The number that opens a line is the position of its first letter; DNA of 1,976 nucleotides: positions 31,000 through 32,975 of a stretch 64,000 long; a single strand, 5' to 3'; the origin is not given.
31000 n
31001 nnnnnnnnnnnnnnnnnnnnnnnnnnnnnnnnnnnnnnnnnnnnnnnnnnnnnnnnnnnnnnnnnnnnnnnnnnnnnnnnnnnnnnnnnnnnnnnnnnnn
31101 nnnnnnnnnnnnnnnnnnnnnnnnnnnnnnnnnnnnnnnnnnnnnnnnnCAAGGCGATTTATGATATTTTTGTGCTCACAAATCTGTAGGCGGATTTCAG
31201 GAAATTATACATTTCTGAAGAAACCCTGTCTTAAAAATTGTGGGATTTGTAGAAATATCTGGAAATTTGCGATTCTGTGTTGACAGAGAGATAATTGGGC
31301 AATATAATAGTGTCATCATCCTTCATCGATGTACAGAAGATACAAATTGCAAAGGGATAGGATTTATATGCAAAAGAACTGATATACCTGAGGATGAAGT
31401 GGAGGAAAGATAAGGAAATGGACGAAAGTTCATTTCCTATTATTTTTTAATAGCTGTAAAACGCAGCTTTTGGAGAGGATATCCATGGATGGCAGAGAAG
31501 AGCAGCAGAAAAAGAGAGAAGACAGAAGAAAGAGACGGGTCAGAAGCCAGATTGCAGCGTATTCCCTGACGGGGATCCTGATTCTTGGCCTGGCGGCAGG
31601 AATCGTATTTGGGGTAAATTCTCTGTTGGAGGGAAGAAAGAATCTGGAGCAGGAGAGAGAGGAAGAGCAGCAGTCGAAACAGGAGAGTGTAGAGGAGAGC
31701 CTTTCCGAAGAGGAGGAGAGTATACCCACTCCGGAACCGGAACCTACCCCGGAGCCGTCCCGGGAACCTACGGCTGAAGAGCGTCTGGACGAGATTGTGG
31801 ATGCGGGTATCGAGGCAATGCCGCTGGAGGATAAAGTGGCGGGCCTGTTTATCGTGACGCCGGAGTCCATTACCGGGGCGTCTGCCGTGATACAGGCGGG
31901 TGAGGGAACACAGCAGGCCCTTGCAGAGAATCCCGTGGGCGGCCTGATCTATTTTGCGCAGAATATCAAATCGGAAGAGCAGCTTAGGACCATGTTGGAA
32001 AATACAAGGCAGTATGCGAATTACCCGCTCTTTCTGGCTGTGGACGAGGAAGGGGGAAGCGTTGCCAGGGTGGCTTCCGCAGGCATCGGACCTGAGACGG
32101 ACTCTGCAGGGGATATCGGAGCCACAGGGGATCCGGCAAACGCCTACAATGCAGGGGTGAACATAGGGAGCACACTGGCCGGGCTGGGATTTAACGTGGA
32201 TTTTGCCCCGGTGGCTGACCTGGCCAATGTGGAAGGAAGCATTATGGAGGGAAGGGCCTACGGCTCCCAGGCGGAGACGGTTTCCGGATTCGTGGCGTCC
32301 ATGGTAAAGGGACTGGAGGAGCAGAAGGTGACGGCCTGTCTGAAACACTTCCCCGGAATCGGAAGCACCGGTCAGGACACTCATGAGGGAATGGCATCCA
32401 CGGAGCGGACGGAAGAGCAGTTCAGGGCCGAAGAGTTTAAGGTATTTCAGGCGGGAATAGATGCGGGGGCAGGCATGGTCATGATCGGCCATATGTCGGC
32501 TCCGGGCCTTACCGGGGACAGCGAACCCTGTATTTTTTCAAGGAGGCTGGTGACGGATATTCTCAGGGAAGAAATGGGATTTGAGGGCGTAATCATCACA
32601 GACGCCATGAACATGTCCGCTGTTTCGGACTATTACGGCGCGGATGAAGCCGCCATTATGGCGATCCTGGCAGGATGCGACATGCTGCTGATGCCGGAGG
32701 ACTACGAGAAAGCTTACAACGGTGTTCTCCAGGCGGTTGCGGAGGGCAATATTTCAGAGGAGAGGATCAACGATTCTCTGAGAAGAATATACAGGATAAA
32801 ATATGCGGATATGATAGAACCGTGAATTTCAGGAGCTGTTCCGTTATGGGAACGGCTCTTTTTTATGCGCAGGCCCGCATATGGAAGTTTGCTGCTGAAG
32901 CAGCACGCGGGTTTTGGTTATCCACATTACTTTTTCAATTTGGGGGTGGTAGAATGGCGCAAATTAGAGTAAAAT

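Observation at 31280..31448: Unannotated ~135-nt RNA between a perfect promoter and a strong terminator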

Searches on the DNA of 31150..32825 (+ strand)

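Call 4: search_rna_families(source=window, start=31150, end=31520, threshold=evalue, max_evalue=10, show_alignments=3)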
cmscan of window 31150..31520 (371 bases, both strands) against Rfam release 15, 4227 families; matches with E-value up to 10: 2.
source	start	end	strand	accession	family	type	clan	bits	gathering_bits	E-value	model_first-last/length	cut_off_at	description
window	31436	31466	+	RF01103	UPD-PKc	Cis-reg;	-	16.2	40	5.6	1-29/29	no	Pseudoknot of upstream pseudoknot domain (UPD) of the 3'UTR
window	31388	31435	-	RF02843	RefA5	Gene; antisense;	-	12.6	91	6.4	1-68/68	no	Enterococcus sRNA A5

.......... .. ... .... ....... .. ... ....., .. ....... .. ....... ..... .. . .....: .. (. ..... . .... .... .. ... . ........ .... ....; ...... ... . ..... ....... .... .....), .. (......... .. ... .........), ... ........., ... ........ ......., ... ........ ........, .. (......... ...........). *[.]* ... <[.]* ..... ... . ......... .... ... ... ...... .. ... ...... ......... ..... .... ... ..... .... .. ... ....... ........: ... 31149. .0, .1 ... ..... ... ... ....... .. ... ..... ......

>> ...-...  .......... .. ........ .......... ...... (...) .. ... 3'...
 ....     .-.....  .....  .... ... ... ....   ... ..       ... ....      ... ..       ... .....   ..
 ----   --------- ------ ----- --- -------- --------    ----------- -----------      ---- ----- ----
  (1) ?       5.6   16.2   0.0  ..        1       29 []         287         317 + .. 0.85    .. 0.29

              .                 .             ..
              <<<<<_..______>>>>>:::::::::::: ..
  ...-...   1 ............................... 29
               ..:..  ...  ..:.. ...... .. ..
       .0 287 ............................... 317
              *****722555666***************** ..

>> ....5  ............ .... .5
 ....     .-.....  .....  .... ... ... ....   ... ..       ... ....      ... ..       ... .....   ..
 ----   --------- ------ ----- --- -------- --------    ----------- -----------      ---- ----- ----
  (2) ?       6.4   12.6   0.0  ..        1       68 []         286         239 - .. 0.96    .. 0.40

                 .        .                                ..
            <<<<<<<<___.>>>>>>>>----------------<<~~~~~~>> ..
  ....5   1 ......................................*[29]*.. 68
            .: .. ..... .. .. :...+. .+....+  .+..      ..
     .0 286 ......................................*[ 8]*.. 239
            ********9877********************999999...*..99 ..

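Call 20: build_rna_model(alignment_id=A2)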
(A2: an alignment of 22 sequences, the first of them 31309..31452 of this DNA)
Model R1 built from alignment A2 (22 sequences, 152 columns); structure: RNAalifold consensus.
model positions 142; base pairs 20; branch points 1; effective number of sequences 2.49; information 0.59 bits per position. Calibrated on 0.2 Mb of random sequence (short: E-values are rough).
structure used (alignment columns):
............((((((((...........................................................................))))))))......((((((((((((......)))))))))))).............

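Call 21: search_with_rna_model(model_id=R1, sources=[window, L001, L002, L003, L004, L005, L006, L007, L008, L009, L010, L011, L012, L013, L014, L015, L016, L017, L018, L019, L020, L021, L022, L023, L024, L025, L026, L027, L028, L029, L030, L031, L032, L033, L034, L035, L036, L037, L038, L039, L040, L041, L042, L043, L044, L045, L046, L047, L048, L049, L050, L051, L052, L053, L054, L055, L056, L057, L058, L059, L060, L061, L062, L063, L064, L065, L066, L067, L068, L069, L070, L071, L072, L073, L074, L075, L076, L077, L078, L079, L080], max_evalue=1, make_alignment=true)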
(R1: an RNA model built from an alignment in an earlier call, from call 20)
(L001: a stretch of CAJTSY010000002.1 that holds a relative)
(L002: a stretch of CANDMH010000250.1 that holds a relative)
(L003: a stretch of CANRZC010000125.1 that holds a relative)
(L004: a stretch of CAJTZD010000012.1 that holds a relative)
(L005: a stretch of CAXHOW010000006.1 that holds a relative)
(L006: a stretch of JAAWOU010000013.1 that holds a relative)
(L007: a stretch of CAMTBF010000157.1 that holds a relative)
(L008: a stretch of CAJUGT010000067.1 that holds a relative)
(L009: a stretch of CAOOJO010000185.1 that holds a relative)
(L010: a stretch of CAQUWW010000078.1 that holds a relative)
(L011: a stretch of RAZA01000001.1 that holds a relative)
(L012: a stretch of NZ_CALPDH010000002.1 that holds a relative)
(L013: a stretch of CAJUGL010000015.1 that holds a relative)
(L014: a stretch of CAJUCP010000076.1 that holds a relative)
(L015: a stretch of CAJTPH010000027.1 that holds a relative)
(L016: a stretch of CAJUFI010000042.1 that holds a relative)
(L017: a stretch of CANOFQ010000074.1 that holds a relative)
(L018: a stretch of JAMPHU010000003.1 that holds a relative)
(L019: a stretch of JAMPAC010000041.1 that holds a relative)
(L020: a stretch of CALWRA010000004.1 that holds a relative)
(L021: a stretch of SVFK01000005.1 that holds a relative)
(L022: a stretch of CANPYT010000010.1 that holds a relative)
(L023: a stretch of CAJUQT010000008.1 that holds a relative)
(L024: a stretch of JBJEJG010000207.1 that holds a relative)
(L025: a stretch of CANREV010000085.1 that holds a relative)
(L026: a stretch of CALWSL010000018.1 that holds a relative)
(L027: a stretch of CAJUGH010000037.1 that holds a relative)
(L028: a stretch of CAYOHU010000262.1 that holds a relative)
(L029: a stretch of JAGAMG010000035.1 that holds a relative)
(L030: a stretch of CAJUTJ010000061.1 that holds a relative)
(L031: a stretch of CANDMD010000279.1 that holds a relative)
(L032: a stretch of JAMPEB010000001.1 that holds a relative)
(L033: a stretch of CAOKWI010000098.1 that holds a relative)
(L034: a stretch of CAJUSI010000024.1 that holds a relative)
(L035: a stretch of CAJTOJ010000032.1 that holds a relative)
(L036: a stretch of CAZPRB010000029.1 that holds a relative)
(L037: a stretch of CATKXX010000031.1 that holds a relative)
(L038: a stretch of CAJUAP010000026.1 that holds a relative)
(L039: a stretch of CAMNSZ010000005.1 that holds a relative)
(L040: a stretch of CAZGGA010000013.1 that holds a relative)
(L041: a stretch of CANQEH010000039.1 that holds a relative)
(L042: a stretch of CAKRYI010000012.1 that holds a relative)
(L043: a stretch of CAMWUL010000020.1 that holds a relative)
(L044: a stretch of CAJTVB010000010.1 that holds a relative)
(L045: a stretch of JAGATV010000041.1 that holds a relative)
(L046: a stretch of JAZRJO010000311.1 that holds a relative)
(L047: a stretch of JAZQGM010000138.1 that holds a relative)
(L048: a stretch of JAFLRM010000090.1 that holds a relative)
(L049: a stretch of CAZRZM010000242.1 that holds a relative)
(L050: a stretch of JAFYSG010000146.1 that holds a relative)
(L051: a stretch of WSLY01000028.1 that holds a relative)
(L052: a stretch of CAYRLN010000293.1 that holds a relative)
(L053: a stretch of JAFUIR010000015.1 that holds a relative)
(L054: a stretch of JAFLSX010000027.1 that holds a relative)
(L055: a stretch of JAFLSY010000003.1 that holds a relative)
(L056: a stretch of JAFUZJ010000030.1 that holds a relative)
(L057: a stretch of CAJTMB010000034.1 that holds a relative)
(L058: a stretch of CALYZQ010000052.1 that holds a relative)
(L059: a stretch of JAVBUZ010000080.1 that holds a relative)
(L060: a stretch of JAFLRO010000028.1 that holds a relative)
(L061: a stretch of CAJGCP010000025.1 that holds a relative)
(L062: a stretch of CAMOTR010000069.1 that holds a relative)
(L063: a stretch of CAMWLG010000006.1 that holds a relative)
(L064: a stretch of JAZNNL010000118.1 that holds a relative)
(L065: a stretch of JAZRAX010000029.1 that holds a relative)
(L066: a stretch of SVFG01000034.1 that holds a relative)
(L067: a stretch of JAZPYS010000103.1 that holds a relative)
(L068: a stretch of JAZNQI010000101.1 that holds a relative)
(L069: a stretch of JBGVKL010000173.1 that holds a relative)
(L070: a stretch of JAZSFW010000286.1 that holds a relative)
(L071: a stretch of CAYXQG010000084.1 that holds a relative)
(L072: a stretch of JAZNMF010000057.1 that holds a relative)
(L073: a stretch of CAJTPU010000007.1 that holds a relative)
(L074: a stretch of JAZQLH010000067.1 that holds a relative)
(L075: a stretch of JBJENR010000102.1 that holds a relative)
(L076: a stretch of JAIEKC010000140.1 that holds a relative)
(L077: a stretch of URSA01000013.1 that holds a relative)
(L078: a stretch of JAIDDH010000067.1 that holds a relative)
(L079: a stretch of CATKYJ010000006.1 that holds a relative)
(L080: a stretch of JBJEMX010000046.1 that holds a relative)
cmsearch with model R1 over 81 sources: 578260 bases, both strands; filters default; matches with E-value up to 1: 62.
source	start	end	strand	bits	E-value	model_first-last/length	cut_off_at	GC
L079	2779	2918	+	155.8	4.3e-31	1-142/142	no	0.36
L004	2711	2850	+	152.2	2.6e-30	1-142/142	no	0.37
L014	2815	2954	+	149.8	8.3e-30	1-142/142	no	0.4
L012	2762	2902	+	149.7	8.7e-30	1-142/142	no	0.35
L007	2814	2953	+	149.5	9.9e-30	1-142/142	no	0.41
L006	2779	2917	+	148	2.1e-29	1-142/142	no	0.36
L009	1911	2051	+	147.7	2.4e-29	1-142/142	no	0.38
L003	626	765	+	147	3.4e-29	1-142/142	no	0.36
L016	2681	2820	+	141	7.1e-28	1-142/142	no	0.37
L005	2754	2894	+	132.5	4.9e-26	1-142/142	no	0.35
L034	2546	2687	+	131.6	7.9e-26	1-142/142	no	0.37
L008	2790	2930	+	131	1e-25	1-142/142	no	0.35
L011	2610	2751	+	129.9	1.8e-25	1-142/142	no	0.39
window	31309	31452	+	129.7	2e-25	1-142/142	no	0.33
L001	2820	2964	+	127.1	7.5e-25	1-142/142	no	0.34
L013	2817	2960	+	126.5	9.8e-25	1-142/142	no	0.36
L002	1640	1783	+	125.3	1.9e-24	1-142/142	no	0.35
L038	2731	2871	+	124.4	2.8e-24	1-142/142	no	0.3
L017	1002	1143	+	115.3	2.7e-22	1-142/142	no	0.38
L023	2694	2830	+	113.5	6.8e-22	1-142/142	no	0.38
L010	334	473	+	101.8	2.4e-19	1-142/142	no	0.35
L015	2662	2806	+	100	5.9e-19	1-142/142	no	0.28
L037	2795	2911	+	50.3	3.9e-08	1-142/142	no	0.3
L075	2811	2945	+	49.7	5.3e-08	1-142/142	no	0.33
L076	2801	2918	+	49.1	7.1e-08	1-142/142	no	0.27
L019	2853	2970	+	45.2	4.9e-07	1-142/142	no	0.3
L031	1256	1372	+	43.1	1.4e-06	1-142/142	no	0.26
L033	226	342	+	42.4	2e-06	1-142/142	no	0.25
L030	2785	2909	+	38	1.8e-05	1-142/142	no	0.27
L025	124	222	+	35.2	7.5e-05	1-142/142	no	0.25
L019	2917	2999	-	34.1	0.00013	1-142/142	no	0.28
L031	1319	1386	-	33.5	0.00017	1-142/142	no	0.26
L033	289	356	-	32.9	0.00024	1-142/142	no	0.28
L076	2865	2924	-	31.1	0.00058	1-142/142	no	0.28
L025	168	233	-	29.5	0.0013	1-142/142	no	0.29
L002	1730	1820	-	29.4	0.0013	1-142/142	no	0.37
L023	2777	2873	-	28.8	0.0018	1-142/142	no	0.34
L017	1091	1183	-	27.2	0.0041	1-142/142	no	0.41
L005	2841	2902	-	26.1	0.0072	1-142/142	no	0.29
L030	2856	2928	-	26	0.0075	1-142/142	no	0.27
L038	2816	2882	-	25.7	0.0088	1-142/142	no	0.25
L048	2690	2812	+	24.9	0.013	1-142/142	no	0.36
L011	2698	2806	-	24.8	0.014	1-142/142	no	0.4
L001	2911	3002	-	24.7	0.015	1-142/142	no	0.38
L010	420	483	-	24.4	0.017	1-142/142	no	0.39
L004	2810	2841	-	24.3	0.018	98-129/142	no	0.38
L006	2877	2908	-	24.3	0.018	98-129/142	no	0.38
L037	2858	2914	-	24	0.021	1-142/142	no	0.3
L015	2754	2829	-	24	0.021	1-142/142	no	0.24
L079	2865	2985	-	23.6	0.025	1-142/142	no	0.37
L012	2849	2929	-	23.2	0.031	1-142/142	no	0.37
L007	2900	2960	-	23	0.034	1-142/142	no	0.39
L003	712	793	-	22.4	0.046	1-142/142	no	0.39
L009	2011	2042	-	22.4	0.047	98-129/142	no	0.38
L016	2767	2834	-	21.8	0.062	1-142/142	no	0.44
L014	2914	2945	-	21.4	0.074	98-129/142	no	0.41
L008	2875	2939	-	21.3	0.079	1-142/142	no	0.34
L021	2213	2337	-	18.2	0.37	1-142/142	no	0.3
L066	2629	2695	+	17.2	0.64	20-88/142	no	0.34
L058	2633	2692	+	17.1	0.65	26-87/142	no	0.32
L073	108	224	+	16.7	0.79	1-142/142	no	0.31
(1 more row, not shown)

Alignment A3: 62 matches aligned to the model, 207 columns, each read 5' to 3' on its own strand. Consensus structure (alignment columns), stored with it:
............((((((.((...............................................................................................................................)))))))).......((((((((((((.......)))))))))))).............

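Call 25: search_rna_families(sources=[L020, L021, L026, L059, L053, L058, L037, L075, L014], threshold=gathering)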
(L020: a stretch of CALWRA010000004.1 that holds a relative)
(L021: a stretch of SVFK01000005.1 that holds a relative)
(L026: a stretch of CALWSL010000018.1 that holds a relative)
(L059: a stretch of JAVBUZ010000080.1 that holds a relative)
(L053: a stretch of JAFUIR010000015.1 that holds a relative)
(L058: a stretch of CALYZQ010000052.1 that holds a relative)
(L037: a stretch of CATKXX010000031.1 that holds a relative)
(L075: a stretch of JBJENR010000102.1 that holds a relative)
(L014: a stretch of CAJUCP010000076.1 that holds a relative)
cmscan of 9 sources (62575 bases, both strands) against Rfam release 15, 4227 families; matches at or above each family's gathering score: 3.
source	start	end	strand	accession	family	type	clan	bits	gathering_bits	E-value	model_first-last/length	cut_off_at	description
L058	2245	2407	-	RF01731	TwoAYGGAY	Cis-reg;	CL00106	72.5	43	2.7e-10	1-168/168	no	TwoAYGGAY RNA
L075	5650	5722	-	RF00005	tRNA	Gene; tRNA;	CL00001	71.9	29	9e-14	1-71/71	no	tRNA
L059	4376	4447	+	RF00005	tRNA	Gene; tRNA;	CL00001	66.7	29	2.5e-12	1-71/71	no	tRNA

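Call 37: search_rna_families(source=L021, start=2400, end=3000, threshold=evalue, max_evalue=10, show_alignments=3)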
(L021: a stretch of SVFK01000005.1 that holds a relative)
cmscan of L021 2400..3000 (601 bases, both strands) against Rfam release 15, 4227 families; matches with E-value up to 10: 3.
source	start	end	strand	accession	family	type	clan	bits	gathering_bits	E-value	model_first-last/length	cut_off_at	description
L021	2791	2866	+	RF01796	frnS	Gene; sRNA;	-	17.2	60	2.6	1-119/119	no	Fumarate/nitrate reductase regulator sRNA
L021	2605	2636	+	RF01077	TLS-PK2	Cis-reg;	-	16.6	42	2.3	16-47/66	no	Pseudoknot of tRNA-like structure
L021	2775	2854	+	RF00908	MIR529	Gene; miRNA;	-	13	75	7.4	1-131/131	no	MIR529 microRNA precursor family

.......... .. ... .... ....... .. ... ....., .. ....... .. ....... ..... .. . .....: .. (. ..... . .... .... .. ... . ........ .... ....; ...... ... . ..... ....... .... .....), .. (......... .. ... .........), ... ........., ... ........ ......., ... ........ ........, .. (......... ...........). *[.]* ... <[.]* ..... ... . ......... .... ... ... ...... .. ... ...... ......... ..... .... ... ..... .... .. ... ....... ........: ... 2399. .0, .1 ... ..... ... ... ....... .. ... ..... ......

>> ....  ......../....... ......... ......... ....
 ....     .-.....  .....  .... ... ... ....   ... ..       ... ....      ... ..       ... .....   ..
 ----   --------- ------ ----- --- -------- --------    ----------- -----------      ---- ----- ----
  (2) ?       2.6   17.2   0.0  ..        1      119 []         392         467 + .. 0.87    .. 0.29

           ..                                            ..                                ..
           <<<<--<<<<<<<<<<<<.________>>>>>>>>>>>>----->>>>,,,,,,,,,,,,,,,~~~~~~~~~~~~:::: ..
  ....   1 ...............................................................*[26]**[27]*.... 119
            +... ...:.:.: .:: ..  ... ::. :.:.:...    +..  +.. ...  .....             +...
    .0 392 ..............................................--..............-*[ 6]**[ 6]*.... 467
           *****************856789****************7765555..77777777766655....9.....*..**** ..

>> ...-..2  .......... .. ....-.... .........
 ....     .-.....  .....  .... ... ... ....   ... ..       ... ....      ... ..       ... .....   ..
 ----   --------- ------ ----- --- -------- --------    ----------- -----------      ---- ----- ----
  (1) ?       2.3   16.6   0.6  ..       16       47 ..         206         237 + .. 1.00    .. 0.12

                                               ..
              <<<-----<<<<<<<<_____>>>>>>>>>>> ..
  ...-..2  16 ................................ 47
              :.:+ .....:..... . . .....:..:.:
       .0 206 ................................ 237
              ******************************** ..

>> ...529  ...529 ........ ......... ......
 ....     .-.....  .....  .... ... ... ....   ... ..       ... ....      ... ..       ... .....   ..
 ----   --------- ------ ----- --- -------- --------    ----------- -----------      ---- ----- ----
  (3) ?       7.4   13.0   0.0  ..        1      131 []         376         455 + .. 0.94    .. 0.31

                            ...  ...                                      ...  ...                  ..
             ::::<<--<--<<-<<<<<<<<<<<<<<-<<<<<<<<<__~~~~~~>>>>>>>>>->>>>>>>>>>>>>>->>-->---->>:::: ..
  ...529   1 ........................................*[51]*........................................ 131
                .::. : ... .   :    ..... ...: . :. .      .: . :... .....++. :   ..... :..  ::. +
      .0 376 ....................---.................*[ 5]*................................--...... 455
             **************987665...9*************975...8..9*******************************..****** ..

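Call 67: search_with_rna_model(model_id=R1, sources=[window, L001, L002, L003, L004, L005, L006, L007, L008, L009, L010, L011, L012, L013, L014, L015, L016, L017, L023, L034, L038, L079], max_evalue=1e-12, make_alignment=true)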
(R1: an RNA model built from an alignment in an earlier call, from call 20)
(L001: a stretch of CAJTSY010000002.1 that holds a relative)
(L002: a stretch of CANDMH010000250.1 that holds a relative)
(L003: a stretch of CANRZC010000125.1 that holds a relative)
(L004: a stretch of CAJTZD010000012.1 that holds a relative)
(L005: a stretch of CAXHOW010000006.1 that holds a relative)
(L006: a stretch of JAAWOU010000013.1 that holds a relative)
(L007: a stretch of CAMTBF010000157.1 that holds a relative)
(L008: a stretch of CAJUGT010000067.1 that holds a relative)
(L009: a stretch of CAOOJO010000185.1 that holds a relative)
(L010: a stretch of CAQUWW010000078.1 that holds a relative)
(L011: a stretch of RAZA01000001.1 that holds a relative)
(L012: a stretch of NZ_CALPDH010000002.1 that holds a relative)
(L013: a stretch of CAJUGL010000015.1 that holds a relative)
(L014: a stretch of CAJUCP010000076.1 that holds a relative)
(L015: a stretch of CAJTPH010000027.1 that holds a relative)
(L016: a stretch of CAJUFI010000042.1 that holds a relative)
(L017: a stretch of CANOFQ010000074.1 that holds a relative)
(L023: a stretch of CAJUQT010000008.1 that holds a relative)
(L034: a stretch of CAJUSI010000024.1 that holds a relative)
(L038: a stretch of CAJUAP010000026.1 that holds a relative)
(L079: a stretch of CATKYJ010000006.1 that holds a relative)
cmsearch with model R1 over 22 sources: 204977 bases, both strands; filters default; matches with E-value up to 1e-12: 22.
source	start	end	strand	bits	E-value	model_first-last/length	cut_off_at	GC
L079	2779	2918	+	155.8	1.5e-31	1-142/142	no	0.36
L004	2711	2850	+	152.2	9.2e-31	1-142/142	no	0.37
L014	2815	2954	+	149.8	2.9e-30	1-142/142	no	0.4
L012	2762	2902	+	149.7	3.1e-30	1-142/142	no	0.35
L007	2814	2953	+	149.5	3.5e-30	1-142/142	no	0.41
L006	2779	2917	+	148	7.5e-30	1-142/142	no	0.36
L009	1911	2051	+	147.7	8.5e-30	1-142/142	no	0.38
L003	626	765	+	147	1.2e-29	1-142/142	no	0.36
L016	2681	2820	+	141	2.5e-28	1-142/142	no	0.37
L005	2754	2894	+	132.5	1.8e-26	1-142/142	no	0.35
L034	2546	2687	+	131.6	2.8e-26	1-142/142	no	0.37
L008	2790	2930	+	131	3.7e-26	1-142/142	no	0.35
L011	2610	2751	+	129.9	6.4e-26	1-142/142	no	0.39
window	31309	31452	+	129.7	7.2e-26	1-142/142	no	0.33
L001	2820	2964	+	127.1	2.7e-25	1-142/142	no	0.34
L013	2817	2960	+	126.5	3.5e-25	1-142/142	no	0.36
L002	1640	1783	+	125.3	6.6e-25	1-142/142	no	0.35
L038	2731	2871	+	124.4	1e-24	1-142/142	no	0.3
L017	1002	1143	+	115.3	9.6e-23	1-142/142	no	0.38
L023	2694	2830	+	113.5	2.4e-22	1-142/142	no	0.38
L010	334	473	+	101.8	8.4e-20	1-142/142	no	0.35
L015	2662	2806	+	100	2.1e-19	1-142/142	no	0.28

Alignment A4: 22 matches aligned to the model, 152 columns, each read 5' to 3' on its own strand. Consensus structure (alignment columns), stored with it:
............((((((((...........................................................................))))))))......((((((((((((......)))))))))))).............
